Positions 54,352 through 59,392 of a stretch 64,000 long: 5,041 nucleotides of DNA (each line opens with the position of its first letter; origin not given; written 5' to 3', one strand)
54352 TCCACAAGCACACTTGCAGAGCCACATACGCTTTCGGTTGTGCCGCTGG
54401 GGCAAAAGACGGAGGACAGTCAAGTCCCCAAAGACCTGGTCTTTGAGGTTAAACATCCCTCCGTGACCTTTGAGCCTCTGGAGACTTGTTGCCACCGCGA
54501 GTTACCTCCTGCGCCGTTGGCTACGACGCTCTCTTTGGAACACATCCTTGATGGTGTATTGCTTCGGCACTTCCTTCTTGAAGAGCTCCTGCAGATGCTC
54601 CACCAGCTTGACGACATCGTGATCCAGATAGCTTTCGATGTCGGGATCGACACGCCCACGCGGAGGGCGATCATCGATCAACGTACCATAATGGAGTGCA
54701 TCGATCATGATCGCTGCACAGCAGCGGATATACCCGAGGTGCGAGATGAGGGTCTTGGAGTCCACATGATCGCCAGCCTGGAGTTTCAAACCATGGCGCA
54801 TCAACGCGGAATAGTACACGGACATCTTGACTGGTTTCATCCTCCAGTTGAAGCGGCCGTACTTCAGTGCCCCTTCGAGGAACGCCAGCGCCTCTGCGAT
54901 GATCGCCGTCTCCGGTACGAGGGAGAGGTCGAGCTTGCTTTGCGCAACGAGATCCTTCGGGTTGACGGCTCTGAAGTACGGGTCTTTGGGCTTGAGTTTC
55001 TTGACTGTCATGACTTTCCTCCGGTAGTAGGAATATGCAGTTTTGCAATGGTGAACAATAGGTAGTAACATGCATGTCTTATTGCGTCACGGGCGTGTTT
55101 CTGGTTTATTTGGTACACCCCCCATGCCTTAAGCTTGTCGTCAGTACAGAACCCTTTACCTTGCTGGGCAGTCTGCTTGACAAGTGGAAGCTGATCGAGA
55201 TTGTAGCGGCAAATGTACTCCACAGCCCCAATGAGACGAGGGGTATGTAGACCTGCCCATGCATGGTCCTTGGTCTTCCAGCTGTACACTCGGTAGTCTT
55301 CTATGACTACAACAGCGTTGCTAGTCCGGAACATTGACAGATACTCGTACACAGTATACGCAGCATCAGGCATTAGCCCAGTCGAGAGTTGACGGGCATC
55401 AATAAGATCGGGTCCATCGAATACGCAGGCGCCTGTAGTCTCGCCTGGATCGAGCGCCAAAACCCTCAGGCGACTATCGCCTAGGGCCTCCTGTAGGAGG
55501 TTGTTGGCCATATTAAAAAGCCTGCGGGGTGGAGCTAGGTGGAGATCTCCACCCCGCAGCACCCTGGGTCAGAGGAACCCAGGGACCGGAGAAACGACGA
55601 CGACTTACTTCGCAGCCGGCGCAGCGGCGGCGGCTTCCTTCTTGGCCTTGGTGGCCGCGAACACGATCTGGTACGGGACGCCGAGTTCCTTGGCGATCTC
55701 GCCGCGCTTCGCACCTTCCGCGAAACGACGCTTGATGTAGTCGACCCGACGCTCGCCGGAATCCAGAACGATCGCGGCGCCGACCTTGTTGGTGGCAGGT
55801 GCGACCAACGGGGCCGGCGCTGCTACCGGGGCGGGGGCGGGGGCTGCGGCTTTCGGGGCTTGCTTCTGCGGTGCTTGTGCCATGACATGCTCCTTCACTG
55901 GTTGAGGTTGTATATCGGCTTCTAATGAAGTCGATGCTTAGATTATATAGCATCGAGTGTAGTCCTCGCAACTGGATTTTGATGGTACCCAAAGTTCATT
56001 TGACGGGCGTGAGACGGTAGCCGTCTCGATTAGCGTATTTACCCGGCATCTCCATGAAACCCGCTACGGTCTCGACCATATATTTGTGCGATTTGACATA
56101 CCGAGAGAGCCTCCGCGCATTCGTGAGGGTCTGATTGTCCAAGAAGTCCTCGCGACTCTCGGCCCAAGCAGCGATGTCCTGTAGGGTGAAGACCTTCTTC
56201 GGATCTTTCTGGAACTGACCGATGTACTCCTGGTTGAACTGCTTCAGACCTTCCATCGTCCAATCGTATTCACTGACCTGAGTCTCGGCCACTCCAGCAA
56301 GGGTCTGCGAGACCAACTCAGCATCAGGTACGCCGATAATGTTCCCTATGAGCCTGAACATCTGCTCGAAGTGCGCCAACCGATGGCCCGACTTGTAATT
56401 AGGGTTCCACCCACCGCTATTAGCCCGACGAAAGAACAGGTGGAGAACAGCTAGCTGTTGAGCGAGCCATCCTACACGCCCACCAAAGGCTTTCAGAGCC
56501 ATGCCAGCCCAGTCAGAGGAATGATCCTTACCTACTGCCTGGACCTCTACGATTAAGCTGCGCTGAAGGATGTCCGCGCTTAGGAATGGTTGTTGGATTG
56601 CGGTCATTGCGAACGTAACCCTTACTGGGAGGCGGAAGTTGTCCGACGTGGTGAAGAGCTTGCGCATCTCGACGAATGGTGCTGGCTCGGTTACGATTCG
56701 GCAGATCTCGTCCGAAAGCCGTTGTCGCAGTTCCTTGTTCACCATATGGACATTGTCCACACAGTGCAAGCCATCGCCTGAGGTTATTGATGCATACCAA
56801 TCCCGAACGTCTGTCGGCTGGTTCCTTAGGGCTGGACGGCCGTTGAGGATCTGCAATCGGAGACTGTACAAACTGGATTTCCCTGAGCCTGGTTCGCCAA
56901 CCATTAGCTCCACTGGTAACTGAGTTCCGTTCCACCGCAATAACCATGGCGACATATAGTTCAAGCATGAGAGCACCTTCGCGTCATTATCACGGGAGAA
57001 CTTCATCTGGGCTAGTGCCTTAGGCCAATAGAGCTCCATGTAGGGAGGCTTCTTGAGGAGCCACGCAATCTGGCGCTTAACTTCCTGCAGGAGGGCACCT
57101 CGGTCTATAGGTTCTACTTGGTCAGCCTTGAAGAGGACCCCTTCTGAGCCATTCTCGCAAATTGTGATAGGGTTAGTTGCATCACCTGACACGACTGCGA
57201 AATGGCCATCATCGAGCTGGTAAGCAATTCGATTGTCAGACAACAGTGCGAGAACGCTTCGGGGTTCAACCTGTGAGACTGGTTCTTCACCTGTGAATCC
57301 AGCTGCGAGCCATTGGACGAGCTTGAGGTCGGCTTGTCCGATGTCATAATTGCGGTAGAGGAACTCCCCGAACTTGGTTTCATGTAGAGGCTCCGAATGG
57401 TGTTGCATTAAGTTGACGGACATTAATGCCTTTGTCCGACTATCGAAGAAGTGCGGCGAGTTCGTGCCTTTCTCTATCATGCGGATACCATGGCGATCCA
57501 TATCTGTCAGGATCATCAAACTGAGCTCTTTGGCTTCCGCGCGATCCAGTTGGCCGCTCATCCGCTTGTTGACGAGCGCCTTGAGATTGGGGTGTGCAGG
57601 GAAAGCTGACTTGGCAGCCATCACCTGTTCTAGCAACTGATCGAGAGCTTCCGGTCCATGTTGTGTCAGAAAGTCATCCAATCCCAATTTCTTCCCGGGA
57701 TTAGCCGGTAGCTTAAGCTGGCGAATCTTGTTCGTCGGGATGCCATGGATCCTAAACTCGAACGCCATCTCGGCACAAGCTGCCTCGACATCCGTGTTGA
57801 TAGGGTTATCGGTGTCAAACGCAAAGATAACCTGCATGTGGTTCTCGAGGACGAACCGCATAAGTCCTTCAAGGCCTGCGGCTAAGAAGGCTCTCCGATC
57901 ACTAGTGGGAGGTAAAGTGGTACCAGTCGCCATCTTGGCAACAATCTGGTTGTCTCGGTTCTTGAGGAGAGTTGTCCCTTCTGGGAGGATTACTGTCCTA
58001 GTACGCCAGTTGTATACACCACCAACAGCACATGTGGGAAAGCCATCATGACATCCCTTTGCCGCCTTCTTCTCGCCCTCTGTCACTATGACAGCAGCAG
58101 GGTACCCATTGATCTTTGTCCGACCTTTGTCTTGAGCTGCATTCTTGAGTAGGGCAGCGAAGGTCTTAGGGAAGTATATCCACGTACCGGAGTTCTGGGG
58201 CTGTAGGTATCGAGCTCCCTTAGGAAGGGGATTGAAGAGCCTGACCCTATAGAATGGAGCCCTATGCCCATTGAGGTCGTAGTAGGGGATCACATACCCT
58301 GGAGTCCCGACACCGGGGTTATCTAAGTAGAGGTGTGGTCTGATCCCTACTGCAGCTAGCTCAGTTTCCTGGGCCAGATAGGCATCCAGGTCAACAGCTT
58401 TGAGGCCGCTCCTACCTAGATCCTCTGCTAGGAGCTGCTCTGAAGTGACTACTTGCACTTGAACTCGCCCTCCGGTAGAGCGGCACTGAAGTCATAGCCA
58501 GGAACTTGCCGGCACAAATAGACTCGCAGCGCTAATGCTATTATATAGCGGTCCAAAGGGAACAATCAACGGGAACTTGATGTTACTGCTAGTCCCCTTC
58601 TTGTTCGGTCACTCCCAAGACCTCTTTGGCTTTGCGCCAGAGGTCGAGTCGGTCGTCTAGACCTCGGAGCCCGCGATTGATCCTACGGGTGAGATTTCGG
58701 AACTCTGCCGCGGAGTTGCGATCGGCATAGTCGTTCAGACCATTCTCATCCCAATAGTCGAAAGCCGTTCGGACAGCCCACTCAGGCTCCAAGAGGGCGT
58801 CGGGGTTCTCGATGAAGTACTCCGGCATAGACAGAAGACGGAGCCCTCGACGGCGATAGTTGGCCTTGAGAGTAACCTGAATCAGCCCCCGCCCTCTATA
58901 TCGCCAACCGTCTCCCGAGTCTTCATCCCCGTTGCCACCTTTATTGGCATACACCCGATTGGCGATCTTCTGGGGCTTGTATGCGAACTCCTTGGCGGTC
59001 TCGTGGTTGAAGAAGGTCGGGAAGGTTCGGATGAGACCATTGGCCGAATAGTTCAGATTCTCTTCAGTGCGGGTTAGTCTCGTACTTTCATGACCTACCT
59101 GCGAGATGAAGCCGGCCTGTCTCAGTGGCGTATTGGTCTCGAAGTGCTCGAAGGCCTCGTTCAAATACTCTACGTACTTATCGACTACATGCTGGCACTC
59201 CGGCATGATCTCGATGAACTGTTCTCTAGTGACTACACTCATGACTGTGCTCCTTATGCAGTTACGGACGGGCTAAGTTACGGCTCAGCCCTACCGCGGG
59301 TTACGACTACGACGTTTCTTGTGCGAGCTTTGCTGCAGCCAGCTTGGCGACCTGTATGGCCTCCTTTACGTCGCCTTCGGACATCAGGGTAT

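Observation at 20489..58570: A roughly 50-bp promoter unit repeated at least 14 times (class I), conserved from about -50 to +10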

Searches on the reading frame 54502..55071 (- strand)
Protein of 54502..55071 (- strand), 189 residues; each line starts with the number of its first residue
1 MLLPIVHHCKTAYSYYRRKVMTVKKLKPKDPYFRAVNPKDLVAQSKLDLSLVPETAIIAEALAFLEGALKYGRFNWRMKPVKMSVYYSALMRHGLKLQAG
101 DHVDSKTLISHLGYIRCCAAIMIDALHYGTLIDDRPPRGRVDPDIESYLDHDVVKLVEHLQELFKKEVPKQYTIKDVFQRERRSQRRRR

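Call 21: search_protein_families(library=pfam, max_evalue=0.01, proteins=[window:54502-55071:-])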
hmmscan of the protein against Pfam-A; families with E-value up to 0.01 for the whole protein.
window:54502-55071:- (189 aa): 1 family
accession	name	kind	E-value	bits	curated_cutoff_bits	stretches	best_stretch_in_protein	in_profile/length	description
PF18909.5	dGTP_diPhyd_N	-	5.3e-19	68.5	27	1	38-135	3-99/99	dATP/dGTP diphosphohydrolase, N-terminal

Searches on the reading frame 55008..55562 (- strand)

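Call 21: search_protein_families(library=pfam, max_evalue=0.01, proteins=[window:55008-55562:-])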
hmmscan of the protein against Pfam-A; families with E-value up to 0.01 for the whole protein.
window:55008-55562:- (184 aa): 0 families

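Call 30: search_protein_families(library=phrogs, max_evalue=0.001, proteins=[window:55008-55562:-])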
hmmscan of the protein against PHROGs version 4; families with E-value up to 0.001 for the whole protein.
window:55008-55562:- (184 aa): 1 family
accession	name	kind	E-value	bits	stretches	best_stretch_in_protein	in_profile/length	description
phrog_1981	-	unknown function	7.6e-21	75.8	1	29-168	24-181/217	-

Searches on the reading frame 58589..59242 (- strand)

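Call 21: search_protein_families(library=pfam, max_evalue=0.01, proteins=[window:58589-59242:-])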
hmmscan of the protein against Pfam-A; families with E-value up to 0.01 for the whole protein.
window:58589-59242:- (217 aa): 0 families

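Call 30: search_protein_families(library=phrogs, max_evalue=0.001, proteins=[window:58589-59242:-])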
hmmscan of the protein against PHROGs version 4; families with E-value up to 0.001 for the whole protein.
window:58589-59242:- (217 aa): 7 families
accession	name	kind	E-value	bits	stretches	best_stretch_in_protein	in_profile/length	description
phrog_181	-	lysis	5.3e-74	251.5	1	3-213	331-534/769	endolysin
phrog_9506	-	lysis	1.7e-27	97.9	2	97-208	71-192/330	endolysin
phrog_26317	-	unknown function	7.4e-25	88.2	1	87-211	4-119/119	-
phrog_14712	-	moron, auxiliary metabolic gene and host takeover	7e-21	75.7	1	102-208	80-186/322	chitinase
phrog_317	-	lysis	7.7e-20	72.5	1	21-205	210-355/492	endolysin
phrog_1519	-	lysis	1.2e-15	58.6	1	21-206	217-377/502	endolysin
phrog_34417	-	unknown function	4.5e-14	53.4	1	97-208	73-194/326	-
